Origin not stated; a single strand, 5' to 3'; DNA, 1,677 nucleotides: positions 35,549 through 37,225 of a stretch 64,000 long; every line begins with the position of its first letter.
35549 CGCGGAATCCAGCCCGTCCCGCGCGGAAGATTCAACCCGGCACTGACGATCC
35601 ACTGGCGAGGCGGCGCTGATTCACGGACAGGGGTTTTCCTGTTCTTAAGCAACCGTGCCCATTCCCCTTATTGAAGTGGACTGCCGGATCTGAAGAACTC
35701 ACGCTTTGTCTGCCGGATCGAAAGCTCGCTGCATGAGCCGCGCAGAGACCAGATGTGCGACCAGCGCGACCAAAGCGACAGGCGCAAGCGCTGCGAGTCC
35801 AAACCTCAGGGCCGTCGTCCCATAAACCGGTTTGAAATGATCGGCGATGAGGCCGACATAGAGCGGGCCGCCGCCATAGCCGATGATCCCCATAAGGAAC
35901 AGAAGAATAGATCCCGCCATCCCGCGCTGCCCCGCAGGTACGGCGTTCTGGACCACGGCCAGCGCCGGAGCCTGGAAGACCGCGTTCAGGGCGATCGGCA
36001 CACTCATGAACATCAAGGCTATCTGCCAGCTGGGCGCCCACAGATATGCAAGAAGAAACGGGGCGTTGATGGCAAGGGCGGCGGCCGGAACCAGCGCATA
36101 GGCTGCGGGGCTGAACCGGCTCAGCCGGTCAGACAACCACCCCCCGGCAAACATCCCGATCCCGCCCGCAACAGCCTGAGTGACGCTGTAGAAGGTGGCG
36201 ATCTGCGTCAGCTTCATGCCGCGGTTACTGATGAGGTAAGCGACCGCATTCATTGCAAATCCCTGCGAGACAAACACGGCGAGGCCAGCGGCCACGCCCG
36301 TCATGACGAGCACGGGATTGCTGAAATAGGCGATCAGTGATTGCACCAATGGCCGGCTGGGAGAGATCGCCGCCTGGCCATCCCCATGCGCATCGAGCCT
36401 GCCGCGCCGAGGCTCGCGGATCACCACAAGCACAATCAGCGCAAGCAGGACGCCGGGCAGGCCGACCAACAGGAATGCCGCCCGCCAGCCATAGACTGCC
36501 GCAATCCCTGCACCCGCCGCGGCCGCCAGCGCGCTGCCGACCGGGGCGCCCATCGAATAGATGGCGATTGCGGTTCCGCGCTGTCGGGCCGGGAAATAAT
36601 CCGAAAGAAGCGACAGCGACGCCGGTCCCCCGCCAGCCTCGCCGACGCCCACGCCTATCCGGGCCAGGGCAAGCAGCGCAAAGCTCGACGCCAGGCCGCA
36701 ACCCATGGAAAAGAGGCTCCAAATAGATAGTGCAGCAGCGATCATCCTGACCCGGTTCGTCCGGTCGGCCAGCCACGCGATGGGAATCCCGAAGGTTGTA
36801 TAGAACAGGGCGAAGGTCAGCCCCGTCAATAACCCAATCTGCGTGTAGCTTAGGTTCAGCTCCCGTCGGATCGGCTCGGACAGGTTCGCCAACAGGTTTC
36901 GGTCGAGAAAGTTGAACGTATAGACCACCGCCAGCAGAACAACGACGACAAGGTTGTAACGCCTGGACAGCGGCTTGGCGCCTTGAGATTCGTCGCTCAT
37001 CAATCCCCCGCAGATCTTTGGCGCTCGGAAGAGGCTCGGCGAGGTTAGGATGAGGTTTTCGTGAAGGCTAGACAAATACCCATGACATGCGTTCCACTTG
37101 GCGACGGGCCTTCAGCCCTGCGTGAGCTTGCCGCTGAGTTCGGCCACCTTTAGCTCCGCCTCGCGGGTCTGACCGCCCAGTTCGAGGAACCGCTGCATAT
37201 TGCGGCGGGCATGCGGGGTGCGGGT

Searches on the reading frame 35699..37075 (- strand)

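Call 76: search_protein_families(library=pfam, proteins=[window:35699-37075:-], max_evalue=0.00001)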
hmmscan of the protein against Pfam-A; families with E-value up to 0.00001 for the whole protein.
window:35699-37075:- (458 aa): 1 family
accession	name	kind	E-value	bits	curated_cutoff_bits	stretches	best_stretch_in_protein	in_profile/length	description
PF07690.21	MFS_1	-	1.6e-46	159.3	33.4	1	48-400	1-343/347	Major Facilitator Superfamily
